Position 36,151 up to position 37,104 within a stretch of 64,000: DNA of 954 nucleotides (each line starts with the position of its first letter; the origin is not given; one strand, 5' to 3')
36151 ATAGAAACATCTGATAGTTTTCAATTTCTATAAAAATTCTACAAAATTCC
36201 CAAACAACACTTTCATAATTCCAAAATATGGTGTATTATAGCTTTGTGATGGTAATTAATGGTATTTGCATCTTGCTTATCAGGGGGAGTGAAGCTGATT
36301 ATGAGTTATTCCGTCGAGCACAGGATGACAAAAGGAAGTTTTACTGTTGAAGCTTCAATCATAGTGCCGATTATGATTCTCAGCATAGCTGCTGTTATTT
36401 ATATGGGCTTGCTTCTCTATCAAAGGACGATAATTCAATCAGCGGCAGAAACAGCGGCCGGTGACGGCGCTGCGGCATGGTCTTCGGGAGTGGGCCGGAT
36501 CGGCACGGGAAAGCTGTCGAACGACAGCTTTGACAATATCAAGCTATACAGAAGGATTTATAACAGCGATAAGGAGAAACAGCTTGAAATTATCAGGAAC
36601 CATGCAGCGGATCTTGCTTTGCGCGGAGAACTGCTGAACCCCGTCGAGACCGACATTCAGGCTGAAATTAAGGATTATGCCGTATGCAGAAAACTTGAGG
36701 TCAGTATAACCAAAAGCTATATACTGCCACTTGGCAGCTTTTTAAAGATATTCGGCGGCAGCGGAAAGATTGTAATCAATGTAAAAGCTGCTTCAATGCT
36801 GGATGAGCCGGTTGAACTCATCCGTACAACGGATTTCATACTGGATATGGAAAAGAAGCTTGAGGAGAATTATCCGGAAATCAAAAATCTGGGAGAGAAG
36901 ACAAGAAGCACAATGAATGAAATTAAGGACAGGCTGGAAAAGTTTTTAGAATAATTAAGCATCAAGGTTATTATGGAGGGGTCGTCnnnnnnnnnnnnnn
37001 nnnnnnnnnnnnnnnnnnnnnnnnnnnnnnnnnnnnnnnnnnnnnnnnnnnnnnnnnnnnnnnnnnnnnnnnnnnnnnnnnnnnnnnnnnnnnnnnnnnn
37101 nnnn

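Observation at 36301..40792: Orphan three-gene TadE/TadG-like operon with no pilus machinery nearby (best candidate for an undescribed system)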

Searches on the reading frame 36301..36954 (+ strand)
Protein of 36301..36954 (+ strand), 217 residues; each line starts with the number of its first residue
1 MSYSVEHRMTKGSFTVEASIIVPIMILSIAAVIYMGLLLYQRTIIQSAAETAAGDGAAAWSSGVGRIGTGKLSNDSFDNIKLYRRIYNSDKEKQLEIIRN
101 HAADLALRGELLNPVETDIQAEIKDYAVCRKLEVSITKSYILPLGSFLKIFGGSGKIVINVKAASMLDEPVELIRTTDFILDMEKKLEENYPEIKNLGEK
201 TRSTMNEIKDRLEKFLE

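Call 3: search_protein_families(library=pfam, proteins=[window:36301-36954:+], max_evalue=1)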
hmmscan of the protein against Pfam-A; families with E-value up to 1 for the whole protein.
window:36301-36954:+ (217 aa): 4 families
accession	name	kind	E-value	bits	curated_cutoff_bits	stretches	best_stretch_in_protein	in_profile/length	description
PF07811.17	TadE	-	1.4e-08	35.1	22.9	1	12-53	1-42/43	TadE-like protein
PF13400.11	Tad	-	0.0064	17.2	22.3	1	12-59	1-47/47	Putative Flp pilus-assembly TadE/G-like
PF10211.14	Ax_dynein_light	-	0.19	12.1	26.4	1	96-127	69-100/187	Axonemal dynein light chain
PF03118.21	RNA_pol_A_CTD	-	0.47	10.6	23.8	1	178-213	34-66/67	Bacterial RNA polymerase, alpha chain C terminal domain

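Call 4: search_protein_families(library=ncbifam, proteins=[window:36301-36954:+], max_evalue=1)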
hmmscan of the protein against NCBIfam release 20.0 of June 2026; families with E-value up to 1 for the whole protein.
window:36301-36954:+ (217 aa): 1 family
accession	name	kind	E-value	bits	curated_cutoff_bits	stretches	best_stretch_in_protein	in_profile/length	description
TIGR03816.1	tadE_like_DECH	hypoth_equivalog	0.016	15.4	50.95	1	11-64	2-55/109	Rv3654c family TadE-like protein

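Call 81: search_protein_families(library=padloc, proteins=[window:36301-36954:+], max_evalue=0.01)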
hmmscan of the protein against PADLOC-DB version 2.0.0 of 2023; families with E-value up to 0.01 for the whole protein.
window:36301-36954:+ (217 aa): 0 families

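Call 82: search_protein_families(library=phrogs, proteins=[window:36301-36954:+], max_evalue=0.01)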
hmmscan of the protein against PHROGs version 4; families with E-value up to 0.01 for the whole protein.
window:36301-36954:+ (217 aa): 0 families
